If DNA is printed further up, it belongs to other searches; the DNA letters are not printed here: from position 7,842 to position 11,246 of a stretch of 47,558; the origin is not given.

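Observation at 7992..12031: Non-canonical chaperone-usher-like pair without an adjacent subunit gene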

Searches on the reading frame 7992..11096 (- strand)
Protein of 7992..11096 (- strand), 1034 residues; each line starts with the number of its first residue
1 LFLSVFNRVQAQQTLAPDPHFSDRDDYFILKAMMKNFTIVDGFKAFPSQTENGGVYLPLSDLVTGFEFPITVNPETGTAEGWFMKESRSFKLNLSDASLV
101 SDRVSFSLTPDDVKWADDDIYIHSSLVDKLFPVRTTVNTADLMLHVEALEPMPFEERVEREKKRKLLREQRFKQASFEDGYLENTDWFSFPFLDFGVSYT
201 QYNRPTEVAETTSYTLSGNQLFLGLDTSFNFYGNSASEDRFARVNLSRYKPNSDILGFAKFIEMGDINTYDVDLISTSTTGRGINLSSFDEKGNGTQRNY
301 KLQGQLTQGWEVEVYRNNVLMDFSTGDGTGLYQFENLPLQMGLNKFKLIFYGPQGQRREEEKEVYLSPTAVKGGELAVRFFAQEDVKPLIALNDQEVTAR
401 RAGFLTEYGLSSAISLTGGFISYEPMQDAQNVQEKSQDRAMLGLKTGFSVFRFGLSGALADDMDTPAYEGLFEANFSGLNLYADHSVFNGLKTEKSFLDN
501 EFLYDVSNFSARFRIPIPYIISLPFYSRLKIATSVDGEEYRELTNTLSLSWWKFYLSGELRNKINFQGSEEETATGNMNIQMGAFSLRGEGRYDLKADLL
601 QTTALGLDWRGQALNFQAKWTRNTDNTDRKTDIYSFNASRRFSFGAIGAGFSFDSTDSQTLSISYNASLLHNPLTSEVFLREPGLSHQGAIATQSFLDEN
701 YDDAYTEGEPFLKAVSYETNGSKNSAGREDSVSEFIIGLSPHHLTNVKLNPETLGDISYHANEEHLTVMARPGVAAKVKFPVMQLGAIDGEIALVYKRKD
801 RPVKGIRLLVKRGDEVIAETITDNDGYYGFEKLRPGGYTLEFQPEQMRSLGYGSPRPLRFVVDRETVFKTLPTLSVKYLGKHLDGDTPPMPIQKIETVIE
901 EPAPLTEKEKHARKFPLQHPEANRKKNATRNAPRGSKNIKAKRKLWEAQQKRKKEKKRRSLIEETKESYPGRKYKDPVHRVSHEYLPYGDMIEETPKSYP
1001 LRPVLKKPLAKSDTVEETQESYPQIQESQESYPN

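Call 3: search_protein_families(library=pfam, proteins=[window:7992-11096:-], max_evalue=1)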
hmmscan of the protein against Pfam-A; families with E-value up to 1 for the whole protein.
window:7992-11096:- (1034 aa): 6 families
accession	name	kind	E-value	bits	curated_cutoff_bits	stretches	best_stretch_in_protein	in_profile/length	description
PF17210.9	SdrD_B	-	3.9e-09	37.1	29.7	1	799-844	20-66/112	SdrD B-like domain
PF13620.12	CarboxypepD_reg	-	7.4e-07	29.9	32.3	1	797-848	8-60/82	Carboxypeptidase regulatory-like domain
PF17802.7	SpaA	-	0.0079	16.8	23.1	1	801-841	14-57/91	Prealbumin-like fold domain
PF13715.12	CarbopepD_reg_2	-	0.025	15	32.2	1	799-843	10-51/88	CarboxypepD_reg-like domain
PF23193.1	NOMO_3rd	-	0.16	12.5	27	1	812-840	54-82/120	NOMO third transthyretin-like domain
PF00775.27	Dioxygenase_C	-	0.16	11.9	27.3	1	819-842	77-100/182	Dioxygenase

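Call 5: search_protein_families(library=ncbifam, proteins=[window:7992-11096:-], max_evalue=1)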
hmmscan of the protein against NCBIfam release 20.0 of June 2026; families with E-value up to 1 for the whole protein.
window:7992-11096:- (1034 aa): 0 families

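Call 6: search_solved_structures(query=window:7992-11096:-, max_evalue=10)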
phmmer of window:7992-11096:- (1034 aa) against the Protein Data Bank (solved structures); distinct sequences matched with E-value up to 10: 7.
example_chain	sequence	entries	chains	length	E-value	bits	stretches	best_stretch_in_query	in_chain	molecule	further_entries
2pcd_M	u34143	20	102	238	1.4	9.9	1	818-848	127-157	PROTOCATECHUATE 3,4-DIOXYGENASE (BETA CHAIN) | PROTOCATECHUATE 3,4-DIOXYGENASE | Protocatechuate 3,4-dioxygenase beta chain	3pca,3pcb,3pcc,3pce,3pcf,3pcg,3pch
1ykm_B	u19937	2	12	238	1.4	9.9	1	818-848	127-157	Protocatechuate 3,4-dioxygenase beta chain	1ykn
1ykk_B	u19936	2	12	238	1.4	9.8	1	818-848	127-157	Protocatechuate 3,4-dioxygenase beta chain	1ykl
1yko_B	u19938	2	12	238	1.4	9.8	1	818-848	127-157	Protocatechuate 3,4-dioxygenase beta chain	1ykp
3mi1_M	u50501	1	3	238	1.5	9.8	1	818-848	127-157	Protocatechuate 3,4-dioxygenase beta chain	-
5n6r_A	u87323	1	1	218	1.5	9.8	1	956-1013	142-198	Breakpoint cluster region protein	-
5n7e_B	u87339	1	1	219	1.5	9.7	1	956-1013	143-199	Breakpoint cluster region protein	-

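Call 8: find_homologous_proteins(query=window:7992-11096:-)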
Query window:7992-11096:- (1034 aa): 55 proteins with E <= 0.001 among 8000 candidates.
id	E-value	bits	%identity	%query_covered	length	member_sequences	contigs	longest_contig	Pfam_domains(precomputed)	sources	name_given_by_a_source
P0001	0.0e+0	2287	100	97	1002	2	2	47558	PF13620.13,PF17210.10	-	-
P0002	0.0e+0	1099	56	84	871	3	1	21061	PF17210.10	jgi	-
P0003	8.3e-298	1009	51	85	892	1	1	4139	PF17210.10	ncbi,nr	ncbi:MAG: hypothetical protein JXR30_00655 [Alphaproteobacteria bacterium]|nr:hypothetical protein [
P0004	1.8e-216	739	59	55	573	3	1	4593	PF13620.13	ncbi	-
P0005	1.0e-209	717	52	60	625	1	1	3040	PF13620.13,PF17210.10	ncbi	ncbi:MAG: hypothetical protein ACTSXV_00515, partial [Alphaproteobacteria bacterium]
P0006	3.7e-181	623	36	85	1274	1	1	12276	PF13715.13,PF11974.15,PF24421.2,PF17802.8,PF23193.2,PF13620.13,PF09430.17,PF22904.4,PF17210.10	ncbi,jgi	-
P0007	8.3e-111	390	28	85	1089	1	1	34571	PF13620.13,PF17210.10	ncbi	ncbi:MAG: prealbumin-like fold domain-containing protein [Alphaproteobacteria bacterium]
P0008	3.4e-74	268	30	74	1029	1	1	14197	-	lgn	-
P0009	2.9e-72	262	26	79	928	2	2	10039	-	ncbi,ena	-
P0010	1.2e-69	253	25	80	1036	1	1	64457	-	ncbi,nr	ncbi:MAG: hypothetical protein KDI13_02345 [Alphaproteobacteria bacterium]|nr:hypothetical protein [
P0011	2.6e-69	252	24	77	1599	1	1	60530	PF13620.13,PF17210.10,PF07833.17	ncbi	-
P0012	1.4e-68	250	27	81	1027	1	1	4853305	PF05036.19,PF13620.13,PF17210.10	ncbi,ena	-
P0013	7.9e-66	241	28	78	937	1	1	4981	PF13620.13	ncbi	-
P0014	5.8e-65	238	25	77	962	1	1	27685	PF17210.10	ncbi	-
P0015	7.5e-62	228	26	80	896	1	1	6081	PF13620.13,PF22904.4,PF17210.10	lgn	-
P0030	8.7e-51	191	26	83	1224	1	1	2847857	PF13620.13,PF22904.4,PF17210.10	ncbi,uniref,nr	ncbi:hypothetical protein [Aurantiacibacter spongiae]|uniref:NOMO second beta-sandwich domain-contai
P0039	1.4e-40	157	25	82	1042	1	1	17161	PF17802.8,PF13620.13,PF22904.4,PF17210.10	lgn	-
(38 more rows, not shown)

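Call 9: find_encoding_contigs(protein=P0030, flank=8000, max_places=3)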
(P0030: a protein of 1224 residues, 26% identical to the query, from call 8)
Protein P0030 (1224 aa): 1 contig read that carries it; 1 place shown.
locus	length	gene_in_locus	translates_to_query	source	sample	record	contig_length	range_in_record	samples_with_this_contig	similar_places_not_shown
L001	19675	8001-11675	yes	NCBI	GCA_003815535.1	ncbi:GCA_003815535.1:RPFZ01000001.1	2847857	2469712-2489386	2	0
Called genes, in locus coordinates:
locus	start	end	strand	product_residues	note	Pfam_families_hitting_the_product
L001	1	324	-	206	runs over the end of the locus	PF00440:TetR_N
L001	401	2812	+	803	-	PF07715:Plug, PF00593:TonB_dep_Rec_b-barrel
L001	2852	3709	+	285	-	PF00561:Abhydrolase_1, PF12146:Hydrolase_4, PF12697:Abhydrolase_6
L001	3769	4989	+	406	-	PF07690:MFS_1, PF03137:OATP (weak)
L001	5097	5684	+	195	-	PF14352:DUF4402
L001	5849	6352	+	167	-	PF14352:DUF4402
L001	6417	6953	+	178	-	PF14352:DUF4402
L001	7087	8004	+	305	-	-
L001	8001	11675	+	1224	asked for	PF13620:CarboxypepD_reg (faint), PF17210:SdrD_B (faint), PF22904:NOMO1-like_2nd (weak)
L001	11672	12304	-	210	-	PF02798:GST_N, PF13417:GST_N_3, PF13409:GST_N_2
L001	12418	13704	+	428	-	PF20510:HgmA_N, PF04209:HgmA_C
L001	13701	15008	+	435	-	PF09298:FAA_hydrolase_N, PF01557:FAA_hydrolase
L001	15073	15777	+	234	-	PF02678:Pirin, PF17954:Pirin_C_2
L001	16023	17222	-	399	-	PF12704:MacB_PCD, PF02687:FtsX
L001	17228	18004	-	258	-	PF02463:SMC_N (weak), PF00005:ABC_tran, PF13304:AAA_21 (weak)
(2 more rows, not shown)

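Call 10: find_encoding_contigs(protein=P0012, flank=8000, max_places=3)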
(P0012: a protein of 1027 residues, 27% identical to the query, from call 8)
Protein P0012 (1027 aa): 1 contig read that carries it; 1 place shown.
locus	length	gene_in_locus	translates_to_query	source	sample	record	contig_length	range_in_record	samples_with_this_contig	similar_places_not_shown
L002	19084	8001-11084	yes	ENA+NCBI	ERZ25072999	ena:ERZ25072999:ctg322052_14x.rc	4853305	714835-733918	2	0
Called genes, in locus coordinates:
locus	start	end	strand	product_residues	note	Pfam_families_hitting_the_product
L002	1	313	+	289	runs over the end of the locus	PF00941:FAD_binding_5, PF03450:CO_deh_flav_C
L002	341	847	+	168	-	PF00111:Fer2, PF01799:Fer2_2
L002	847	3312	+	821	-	PF01315:Ald_Xan_dh_C, PF02738:MoCoBD_1, PF20256:MoCoBD_2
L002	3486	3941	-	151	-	PF11014:DUF2852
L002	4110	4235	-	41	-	-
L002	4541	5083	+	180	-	PF14352:DUF4402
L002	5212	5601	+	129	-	-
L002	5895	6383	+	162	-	PF14352:DUF4402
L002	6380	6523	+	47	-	-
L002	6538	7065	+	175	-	PF14352:DUF4402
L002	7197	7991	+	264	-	PF00345:PapD_N (faint)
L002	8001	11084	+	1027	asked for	PF13620:CarboxypepD_reg (faint), PF17210:SdrD_B (faint), PF05036:SPOR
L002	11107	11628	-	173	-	PF14352:DUF4402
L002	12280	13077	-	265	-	PF21342:SoxA-TsdA_cyt-c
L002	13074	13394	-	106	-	PF08770:SoxZ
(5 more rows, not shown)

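Call 16: find_related_loci(query=A1, collection=genome_contigs, flank=10000)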
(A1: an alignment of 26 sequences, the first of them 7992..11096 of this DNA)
Query A1 (1034 aa) in genome_contigs; peptide patterns used: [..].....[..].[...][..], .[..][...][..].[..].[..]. (x = any residue, [..] = any of these).
600 stretches matched a pattern (row limit reached: there are more); 577 encode a relative of the query (tblastn E <= 1e-3); the best 80 are kept; 80 distinct loci.
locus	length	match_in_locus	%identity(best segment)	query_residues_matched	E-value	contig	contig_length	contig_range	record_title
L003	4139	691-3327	51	1-876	0e+0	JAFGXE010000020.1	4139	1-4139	MAG: Alphaproteobacteria bacterium isolate ZodW_Metabat.337 k87_3878529, whole genome shotgun sequence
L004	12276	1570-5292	36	11-888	1e-169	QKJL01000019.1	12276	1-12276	MAG: Alphaproteobacteria bacterium isolate SZUA-605 scaffold_17110, whole genome shotgun sequence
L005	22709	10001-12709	27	19-904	2e-90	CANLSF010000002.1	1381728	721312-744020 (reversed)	uncultured Kiloniellaceae bacterium isolate 2B2-119-4.fasta genome assembly, contig: NODE_2, whole genome shotgun sequen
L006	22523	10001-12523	29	25-858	6e-86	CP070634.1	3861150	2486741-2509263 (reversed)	MAG: Rhodospirillales bacterium isolate bin96 chromosome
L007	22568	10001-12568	27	16-868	2e-82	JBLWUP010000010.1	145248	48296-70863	MAG: Kiloniellaceae bacterium isolate EA10-05 A10maxbin.018RE.5K@10, whole genome shotgun sequence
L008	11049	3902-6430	27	9-850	3e-80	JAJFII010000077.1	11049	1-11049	MAG: Rhodospirillales bacterium isolate OFTM193 OFTM193_76, whole genome shotgun sequence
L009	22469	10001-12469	26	38-851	6e-77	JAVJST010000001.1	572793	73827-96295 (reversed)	MAG: Rhodospirillales bacterium isolate G1-WW12-23 k141_98040, whole genome shotgun sequence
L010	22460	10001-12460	28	55-870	5e-77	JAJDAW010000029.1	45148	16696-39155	MAG: Nitrospinaceae bacterium isolate OFTM142 OFTM142_28, whole genome shotgun sequence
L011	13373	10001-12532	26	26-868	2e-76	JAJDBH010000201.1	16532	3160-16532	MAG: Nitrospinaceae bacterium isolate OFTM387 OFTM387_200, whole genome shotgun sequence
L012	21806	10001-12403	28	55-851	4e-76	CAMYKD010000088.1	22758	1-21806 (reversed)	MAG: uncultured Kiloniellales bacterium isolate ES_M_Alpha_08 genome assembly, contig: scaffold_2223, whole genome shotg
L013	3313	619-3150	29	11-851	3e-77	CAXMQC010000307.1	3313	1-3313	MAG: Akkermansiaceae bacterium isolate 07C-BC-St03_bin.29.orig genome assembly, contig: k141_1976259, whole genome shotg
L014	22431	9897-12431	28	25-868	6e-76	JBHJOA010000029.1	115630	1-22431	MAG: Kiloniellaceae bacterium isolate al_S4C968 S4Ck119_342343, whole genome shotgun sequence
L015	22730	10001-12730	28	8-879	2e-93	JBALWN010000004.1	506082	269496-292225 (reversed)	MAG: Halopseudomonas aestusnigri isolate 7NakV-02 NODE_4_length_506082_cov_25.616755, whole genome shotgun sequence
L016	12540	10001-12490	26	22-850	3e-75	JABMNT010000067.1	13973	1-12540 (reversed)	MAG: Rhodospirillales bacterium isolate bin.668 k141_1590805, whole genome shotgun sequence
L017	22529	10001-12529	27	10-855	1e-72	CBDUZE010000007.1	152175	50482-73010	MAG TPA_asm: uncultured Alphaproteobacteria bacterium isolate SRR22302348_concoct_16 genome assembly, contig: ERZ2507359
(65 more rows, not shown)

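Call 26: search_protein_families(library=pfam, alignment_id=A1, max_evalue=1)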
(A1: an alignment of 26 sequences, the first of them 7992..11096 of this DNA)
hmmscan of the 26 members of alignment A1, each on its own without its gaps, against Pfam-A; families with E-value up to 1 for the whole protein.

A. member 1, window:7992-11096:- (1034 aa): 6 families
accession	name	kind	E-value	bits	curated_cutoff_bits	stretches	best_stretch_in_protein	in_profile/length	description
PF17210.9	SdrD_B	-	3.9e-09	37.1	29.7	1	799-844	20-66/112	SdrD B-like domain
PF13620.12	CarboxypepD_reg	-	7.4e-07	29.9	32.3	1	797-848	8-60/82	Carboxypeptidase regulatory-like domain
PF17802.7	SpaA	-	0.0079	16.8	23.1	1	801-841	14-57/91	Prealbumin-like fold domain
PF13715.12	CarbopepD_reg_2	-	0.025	15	32.2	1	799-843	10-51/88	CarboxypepD_reg-like domain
PF23193.1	NOMO_3rd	-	0.16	12.5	27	1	812-840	54-82/120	NOMO third transthyretin-like domain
PF00775.27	Dioxygenase_C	-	0.16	11.9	27.3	1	819-842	77-100/182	Dioxygenase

B. families by the number of members that match (of 26 scanned): 31 families (the first 25 are shown)
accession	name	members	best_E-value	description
PF17210.9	SdrD_B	25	1.5e-31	SdrD B-like domain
PF13620.12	CarboxypepD_reg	25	4.6e-28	Carboxypeptidase regulatory-like domain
PF17802.7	SpaA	17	4.5e-19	Prealbumin-like fold domain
PF13715.12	CarbopepD_reg_2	9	1.6e-14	CarboxypepD_reg-like domain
PF11974.14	bMG3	8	7.6e-07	Bacterial alpha-2-macroglobulin MG3 domain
PF07833.16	Cu_amine_oxidN1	6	4.4e-05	Copper amine oxidase N-terminal domain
PF05036.18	SPOR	4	2.7e-10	SPOR domain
PF23193.1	NOMO_3rd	4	1.7e-09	NOMO third transthyretin-like domain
PF09430.16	EMC7_beta-sandw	3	1.5e-11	ER membrane protein complex subunit 7, beta-sandwich domain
PF14686.12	fn3_3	3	0.029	Polysaccharide lyase family 4, domain II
PF24421.1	Ig_J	2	8.5e-09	Tip attachment protein J, Ig-like domain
PF11741.13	AMIN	2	0.00038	AMIN domain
PF07210.18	DUF1416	2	0.00041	Protein of unknown function (DUF1416)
PF00775.27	Dioxygenase_C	2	0.042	Dioxygenase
PF04338.18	DUF481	1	0.0076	Protein of unknown function, DUF481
PF00577.26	Usher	1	0.09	Outer membrane usher protein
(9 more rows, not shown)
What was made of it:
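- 7995..8456 (-): Lys/Glu-rich tail predicted to be disordered (residues ~881-1034), with three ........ repeats. It is probably periplasmic. At this end some other members carry SPOR domains (4 of 26) or AMIN domains (2 of 26) (call 26).
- Closest known: Archaic. Different: The usher's CTD2 position holds a transthyretin-like domain, often followed by SPOR, AMIN or repeat modules (call 26).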
